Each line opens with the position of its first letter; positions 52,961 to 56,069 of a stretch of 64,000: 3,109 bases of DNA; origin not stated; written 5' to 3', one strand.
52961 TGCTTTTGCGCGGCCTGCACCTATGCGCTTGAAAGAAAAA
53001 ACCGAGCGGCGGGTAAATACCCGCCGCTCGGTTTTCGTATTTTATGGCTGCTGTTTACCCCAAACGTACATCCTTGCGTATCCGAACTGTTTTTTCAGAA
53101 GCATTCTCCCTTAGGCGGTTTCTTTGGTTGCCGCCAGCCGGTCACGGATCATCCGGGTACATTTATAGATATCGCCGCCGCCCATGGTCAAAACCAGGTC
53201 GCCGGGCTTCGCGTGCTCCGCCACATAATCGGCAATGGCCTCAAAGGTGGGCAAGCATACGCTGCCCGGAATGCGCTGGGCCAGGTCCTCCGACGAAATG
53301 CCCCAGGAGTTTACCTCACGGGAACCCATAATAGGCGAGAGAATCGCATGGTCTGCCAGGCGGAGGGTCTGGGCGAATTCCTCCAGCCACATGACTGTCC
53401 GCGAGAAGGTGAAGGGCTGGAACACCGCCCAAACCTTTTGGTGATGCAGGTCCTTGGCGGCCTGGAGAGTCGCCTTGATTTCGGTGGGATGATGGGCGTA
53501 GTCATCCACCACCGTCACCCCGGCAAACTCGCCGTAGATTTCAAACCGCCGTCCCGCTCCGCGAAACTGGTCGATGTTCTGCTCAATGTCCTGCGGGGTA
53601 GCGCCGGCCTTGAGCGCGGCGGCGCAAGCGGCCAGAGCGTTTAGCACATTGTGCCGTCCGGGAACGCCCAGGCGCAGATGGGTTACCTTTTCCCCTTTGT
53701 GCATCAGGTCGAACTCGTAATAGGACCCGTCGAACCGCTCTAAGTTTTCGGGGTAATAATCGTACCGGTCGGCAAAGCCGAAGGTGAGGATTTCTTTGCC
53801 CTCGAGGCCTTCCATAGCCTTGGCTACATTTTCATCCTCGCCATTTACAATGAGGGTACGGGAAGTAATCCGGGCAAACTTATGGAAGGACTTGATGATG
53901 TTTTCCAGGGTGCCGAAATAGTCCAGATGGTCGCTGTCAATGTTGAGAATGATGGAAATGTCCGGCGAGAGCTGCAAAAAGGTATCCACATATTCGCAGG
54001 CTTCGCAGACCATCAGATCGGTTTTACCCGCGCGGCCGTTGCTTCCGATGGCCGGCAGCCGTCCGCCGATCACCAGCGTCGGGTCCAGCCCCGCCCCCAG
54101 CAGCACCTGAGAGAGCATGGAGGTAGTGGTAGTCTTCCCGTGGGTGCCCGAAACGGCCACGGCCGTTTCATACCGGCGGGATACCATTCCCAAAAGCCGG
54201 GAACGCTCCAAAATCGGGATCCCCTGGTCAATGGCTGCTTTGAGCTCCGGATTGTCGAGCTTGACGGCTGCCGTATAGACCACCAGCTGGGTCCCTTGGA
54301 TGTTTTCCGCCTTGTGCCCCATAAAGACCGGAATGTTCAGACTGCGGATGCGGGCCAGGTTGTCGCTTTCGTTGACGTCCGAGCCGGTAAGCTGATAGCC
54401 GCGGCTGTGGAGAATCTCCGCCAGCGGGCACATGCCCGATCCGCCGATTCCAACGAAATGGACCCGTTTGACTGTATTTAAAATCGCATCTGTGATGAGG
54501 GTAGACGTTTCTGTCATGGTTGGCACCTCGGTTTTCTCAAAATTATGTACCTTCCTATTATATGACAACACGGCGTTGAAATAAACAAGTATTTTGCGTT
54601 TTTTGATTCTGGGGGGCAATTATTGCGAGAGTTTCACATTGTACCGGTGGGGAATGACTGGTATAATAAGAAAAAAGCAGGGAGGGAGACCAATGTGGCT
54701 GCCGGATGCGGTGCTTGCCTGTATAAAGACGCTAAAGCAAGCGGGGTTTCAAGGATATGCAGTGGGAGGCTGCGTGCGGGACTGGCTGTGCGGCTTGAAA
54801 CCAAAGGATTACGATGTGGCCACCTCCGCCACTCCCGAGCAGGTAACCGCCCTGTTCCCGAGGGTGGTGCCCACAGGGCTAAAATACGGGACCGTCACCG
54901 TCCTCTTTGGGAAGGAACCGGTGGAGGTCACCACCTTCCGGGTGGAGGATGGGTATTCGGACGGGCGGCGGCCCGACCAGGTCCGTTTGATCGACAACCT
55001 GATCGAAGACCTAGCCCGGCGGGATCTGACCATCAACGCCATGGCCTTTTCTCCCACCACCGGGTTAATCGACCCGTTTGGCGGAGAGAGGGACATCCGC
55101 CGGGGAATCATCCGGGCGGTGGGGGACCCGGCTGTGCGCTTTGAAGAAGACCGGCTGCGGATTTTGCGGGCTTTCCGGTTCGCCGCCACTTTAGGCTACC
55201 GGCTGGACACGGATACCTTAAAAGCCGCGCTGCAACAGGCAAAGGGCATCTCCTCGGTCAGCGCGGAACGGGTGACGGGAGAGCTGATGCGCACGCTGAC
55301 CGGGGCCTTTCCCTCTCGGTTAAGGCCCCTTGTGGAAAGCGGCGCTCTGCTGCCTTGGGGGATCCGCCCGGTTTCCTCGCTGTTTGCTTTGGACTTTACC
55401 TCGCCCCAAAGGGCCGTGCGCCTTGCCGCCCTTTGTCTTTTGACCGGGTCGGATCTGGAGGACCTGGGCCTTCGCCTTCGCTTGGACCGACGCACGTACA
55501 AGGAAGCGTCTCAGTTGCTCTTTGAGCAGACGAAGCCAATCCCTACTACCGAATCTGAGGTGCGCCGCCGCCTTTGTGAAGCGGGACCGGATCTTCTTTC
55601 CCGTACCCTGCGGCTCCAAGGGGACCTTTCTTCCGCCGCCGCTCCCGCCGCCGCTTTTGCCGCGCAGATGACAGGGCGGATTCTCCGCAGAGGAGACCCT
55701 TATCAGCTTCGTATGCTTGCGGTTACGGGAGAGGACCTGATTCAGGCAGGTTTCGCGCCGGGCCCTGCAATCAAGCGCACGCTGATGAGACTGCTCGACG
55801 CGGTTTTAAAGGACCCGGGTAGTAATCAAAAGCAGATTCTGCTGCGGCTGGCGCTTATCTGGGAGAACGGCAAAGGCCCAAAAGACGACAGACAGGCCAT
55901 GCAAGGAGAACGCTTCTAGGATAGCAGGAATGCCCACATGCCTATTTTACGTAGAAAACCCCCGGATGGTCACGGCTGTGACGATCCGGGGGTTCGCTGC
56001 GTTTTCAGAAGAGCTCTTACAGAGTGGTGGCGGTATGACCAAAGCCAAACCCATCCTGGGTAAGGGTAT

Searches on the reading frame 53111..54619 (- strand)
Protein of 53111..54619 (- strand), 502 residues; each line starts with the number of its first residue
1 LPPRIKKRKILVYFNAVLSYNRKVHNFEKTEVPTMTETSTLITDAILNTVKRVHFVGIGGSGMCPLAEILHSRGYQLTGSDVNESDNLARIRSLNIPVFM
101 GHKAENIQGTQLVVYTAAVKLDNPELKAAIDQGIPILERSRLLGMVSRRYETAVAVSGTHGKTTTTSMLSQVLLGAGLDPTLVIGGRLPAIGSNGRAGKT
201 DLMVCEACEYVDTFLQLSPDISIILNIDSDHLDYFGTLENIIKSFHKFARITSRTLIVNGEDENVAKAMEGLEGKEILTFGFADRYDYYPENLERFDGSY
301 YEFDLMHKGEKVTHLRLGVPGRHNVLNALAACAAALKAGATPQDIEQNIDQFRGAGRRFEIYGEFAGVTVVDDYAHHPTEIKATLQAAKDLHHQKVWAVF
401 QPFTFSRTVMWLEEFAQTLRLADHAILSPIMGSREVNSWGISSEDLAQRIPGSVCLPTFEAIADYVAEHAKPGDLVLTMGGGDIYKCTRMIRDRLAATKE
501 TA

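Call 89: search_protein_families(library=pfam, proteins=[window:53111-54619:-], max_evalue=0.00001)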
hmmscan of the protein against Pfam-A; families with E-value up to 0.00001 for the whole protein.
window:53111-54619:- (502 aa): 3 families
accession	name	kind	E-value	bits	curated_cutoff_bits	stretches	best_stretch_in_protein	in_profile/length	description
PF08245.18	Mur_ligase_M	-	3.4e-29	102.7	24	1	156-335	1-200/200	Mur ligase middle domain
PF01225.30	Mur_ligase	-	6.3e-25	87.8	21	1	53-150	2-94/95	Mur ligase family, catalytic domain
PF02875.26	Mur_ligase_C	-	7.2e-22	79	28.4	1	357-481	1-126/127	Mur ligase, glutamate ligase domain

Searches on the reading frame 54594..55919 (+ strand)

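Call 89: search_protein_families(library=pfam, proteins=[window:54594-55919:+], max_evalue=0.00001)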
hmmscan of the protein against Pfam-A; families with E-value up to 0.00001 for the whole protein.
window:54594-55919:+ (441 aa): 3 families
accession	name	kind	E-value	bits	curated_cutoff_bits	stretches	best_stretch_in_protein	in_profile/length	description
PF01743.26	PolyA_pol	-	2.3e-35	122.1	23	1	55-174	2-126/126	Poly A polymerase head domain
PF13735.12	tRNA_NucTran2_2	-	1.9e-06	28.4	27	1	375-419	103-148/149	tRNA nucleotidyltransferase domain 2 putative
PF12627.12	PolyA_pol_RNAbd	-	3.9e-06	27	22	1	201-252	1-53/64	Probable RNA and SrmB- binding site of polymerase A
